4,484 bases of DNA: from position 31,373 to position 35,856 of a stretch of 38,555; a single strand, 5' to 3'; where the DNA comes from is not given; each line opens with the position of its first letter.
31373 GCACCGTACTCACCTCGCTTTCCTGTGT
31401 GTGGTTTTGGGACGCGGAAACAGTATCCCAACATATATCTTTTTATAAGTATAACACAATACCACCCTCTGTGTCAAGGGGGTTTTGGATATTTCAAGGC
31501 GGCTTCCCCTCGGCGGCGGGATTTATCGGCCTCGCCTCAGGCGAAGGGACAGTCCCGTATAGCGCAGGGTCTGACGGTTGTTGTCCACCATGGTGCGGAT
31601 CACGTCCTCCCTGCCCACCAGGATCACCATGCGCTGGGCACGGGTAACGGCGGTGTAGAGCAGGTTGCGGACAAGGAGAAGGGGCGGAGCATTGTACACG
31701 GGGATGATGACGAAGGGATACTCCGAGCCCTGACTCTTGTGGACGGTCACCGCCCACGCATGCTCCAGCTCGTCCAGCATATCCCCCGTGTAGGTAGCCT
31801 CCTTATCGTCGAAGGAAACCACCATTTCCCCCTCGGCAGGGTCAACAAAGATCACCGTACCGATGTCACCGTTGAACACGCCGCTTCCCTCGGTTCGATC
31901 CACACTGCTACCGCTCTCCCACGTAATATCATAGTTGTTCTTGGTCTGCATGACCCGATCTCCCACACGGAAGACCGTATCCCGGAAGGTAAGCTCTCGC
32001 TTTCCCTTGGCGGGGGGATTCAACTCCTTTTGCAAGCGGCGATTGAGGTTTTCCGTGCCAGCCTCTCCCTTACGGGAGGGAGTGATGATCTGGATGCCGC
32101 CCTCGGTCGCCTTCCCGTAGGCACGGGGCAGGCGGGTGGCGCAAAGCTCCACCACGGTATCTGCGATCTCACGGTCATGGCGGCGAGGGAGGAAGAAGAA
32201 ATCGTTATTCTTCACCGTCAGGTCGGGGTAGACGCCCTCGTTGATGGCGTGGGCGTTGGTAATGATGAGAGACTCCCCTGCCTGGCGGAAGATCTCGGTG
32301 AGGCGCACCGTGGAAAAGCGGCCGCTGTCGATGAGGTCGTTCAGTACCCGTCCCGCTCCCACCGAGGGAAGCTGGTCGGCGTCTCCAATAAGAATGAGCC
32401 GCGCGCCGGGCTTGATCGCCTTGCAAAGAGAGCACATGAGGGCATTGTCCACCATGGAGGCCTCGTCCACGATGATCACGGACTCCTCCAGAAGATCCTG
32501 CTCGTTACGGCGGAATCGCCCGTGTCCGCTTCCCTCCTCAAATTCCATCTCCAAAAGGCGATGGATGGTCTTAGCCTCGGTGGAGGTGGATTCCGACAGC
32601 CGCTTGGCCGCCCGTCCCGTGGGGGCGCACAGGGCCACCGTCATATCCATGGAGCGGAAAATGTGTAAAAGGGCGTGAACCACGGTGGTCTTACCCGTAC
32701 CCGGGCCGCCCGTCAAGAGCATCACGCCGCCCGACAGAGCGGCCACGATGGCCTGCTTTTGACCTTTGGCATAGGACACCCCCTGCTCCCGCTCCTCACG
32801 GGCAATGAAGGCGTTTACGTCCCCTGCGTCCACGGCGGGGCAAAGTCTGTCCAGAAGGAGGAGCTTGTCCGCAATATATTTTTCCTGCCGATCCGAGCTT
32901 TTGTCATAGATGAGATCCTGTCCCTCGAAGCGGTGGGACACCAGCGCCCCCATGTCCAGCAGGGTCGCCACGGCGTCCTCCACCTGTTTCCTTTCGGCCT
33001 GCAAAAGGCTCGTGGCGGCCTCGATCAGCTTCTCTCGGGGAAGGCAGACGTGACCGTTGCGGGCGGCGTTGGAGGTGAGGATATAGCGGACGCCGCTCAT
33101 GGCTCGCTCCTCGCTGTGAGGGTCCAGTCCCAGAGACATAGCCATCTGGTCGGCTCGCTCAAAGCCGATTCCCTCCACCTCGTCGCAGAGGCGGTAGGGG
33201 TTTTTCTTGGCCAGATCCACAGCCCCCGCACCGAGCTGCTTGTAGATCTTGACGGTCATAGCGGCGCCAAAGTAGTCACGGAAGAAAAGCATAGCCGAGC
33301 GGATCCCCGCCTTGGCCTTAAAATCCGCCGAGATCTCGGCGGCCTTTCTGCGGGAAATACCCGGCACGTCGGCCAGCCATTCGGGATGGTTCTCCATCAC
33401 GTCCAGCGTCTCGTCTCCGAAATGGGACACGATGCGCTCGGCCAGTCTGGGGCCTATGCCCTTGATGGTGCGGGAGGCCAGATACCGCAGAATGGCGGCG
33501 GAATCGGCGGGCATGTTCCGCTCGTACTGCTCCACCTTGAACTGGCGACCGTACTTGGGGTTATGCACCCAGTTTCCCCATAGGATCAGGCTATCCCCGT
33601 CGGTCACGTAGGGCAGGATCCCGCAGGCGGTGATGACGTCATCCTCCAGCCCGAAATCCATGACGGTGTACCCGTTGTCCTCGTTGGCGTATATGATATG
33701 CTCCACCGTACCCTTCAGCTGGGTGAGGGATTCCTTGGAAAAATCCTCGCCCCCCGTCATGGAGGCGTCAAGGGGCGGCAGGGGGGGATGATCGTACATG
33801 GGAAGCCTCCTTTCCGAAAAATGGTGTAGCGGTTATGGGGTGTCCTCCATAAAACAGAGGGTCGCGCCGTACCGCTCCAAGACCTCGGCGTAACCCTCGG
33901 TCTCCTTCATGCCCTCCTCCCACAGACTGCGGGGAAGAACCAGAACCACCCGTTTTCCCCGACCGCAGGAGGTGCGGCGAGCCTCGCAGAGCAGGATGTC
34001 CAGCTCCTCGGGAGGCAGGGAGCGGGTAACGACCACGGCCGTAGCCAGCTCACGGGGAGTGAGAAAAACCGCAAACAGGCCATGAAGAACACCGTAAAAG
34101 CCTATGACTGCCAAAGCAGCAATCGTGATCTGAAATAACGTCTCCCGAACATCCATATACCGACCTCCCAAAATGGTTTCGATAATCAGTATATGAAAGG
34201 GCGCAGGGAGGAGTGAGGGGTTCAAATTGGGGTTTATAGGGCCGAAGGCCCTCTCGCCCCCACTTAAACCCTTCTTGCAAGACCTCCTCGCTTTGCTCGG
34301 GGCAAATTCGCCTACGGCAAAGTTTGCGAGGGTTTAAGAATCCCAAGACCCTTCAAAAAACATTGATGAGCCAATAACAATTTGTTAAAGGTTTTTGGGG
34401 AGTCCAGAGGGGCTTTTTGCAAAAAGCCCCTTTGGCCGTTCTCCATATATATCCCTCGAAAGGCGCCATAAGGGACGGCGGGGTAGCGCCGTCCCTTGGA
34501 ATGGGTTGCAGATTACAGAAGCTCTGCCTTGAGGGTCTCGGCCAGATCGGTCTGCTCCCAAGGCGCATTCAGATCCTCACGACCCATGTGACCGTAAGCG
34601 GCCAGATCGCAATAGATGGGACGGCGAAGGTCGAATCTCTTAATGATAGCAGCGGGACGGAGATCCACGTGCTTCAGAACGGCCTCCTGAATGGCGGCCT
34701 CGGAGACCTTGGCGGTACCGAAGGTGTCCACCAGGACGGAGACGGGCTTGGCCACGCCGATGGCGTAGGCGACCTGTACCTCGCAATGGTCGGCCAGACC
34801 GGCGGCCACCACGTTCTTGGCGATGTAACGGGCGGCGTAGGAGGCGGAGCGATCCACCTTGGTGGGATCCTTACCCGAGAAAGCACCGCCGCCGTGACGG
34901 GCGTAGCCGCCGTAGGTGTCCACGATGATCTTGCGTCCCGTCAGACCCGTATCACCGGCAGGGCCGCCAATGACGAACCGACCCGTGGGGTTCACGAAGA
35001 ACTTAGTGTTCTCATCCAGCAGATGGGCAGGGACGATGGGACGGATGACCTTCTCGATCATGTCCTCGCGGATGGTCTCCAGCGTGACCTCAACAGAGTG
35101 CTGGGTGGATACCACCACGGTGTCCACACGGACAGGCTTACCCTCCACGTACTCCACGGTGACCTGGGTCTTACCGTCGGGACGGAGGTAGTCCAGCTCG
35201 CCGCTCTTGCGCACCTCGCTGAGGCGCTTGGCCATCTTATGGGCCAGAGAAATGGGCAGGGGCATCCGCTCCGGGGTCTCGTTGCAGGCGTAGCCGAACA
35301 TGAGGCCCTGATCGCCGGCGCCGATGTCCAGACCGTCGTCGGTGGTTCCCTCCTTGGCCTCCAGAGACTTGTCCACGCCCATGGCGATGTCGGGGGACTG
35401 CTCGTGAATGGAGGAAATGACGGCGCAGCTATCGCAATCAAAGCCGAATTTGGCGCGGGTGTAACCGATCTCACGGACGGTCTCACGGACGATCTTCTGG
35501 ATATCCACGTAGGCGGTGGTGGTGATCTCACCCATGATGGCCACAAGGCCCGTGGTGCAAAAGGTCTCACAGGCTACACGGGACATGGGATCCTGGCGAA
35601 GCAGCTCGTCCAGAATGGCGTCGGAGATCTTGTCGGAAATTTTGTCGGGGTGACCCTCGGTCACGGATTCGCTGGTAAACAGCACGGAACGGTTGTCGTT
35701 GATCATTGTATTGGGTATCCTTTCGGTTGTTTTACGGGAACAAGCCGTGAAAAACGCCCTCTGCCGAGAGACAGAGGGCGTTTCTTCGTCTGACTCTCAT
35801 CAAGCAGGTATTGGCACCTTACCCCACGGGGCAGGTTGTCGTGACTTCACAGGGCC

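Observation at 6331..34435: A mosaic, hairpin-rich repeat family occupies at least nine intergenic spacers in 38 kb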

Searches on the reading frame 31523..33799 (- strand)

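Call 10: search_protein_families(library=pfam, proteins=[window:31523-33799:-], max_evalue=0.00001)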
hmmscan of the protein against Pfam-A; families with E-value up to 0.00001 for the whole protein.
window:31523-33799:- (758 aa): 10 families
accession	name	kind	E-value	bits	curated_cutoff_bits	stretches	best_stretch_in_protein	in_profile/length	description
PF13604.12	AAA_30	-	4.5e-44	150.9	27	1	343-523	2-172/191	AAA domain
PF13245.12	AAA_19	-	2.8e-41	141.3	25.1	1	347-481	1-133/134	AAA domain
PF14490.11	HHH_RecD2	-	1.2e-32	112.1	27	1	163-252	2-92/92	ATP-dependent RecD2 DNA helicase HHH domain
PF23139.1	OB_YrrC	-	1.5e-25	89.4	27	1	27-97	3-76/76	ATP-dependent DNA helicase YrrC, OB-fold domain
PF18335.7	SH3_13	-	2e-23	82.3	41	1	585-663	1-65/65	ATP-dependent RecD-like DNA helicase SH3 domain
PF13538.12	UvrD_C_2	-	8.2e-19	67.7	27.4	1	680-728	1-52/52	UvrD-like helicase C-terminal domain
PF01443.25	Viral_helicase1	-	1.9e-11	44.7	21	0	362-514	3-137/228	Viral superfamily 1 RNA helicase core domain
PF13086.12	AAA_11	-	9.1e-11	42.4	27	0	345-404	4-71/257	AAA domain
PF05970.20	PIF1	-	9.5e-09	35.6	25.9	1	352-481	17-156/223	PIF1-like helicase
PF14520.12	HHH_5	-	9.6e-09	36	27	1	111-157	6-52/57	Helix-hairpin-helix domain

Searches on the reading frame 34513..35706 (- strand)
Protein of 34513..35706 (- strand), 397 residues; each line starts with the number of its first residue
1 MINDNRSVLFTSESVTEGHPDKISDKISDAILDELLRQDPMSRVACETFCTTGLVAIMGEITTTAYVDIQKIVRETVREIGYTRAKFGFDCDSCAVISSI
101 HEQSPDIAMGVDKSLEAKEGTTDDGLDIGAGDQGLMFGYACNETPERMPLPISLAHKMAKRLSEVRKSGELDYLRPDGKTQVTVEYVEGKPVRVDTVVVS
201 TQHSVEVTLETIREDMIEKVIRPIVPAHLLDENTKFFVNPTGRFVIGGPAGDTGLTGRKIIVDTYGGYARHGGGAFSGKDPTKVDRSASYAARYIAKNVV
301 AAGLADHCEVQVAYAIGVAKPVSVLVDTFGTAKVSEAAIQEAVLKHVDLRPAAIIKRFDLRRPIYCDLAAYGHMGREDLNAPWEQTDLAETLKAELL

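Call 10: search_protein_families(library=pfam, proteins=[window:34513-35706:-], max_evalue=0.00001)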
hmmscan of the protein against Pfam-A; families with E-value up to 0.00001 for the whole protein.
window:34513-35706:- (397 aa): 3 families
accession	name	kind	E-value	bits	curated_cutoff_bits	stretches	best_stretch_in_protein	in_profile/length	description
PF02773.21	S-AdoMet_synt_C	-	2.2e-68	228.9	25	1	246-385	1-138/138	S-adenosylmethionine synthetase, C-terminal domain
PF02772.21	S-AdoMet_synt_M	-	2.3e-53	179.9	29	1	128-244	2-120/120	S-adenosylmethionine synthetase, central domain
PF00438.25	S-AdoMet_synt_N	-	1.8e-45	153.9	33.1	1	8-105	2-99/99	S-adenosylmethionine synthetase, N-terminal domain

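Call 17: find_encoding_contigs(protein=window:34513-35706:-, flank=10000, max_places=8)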
Protein window:34513-35706:- (397 aa): no gene with exactly this product is on record in the collection.
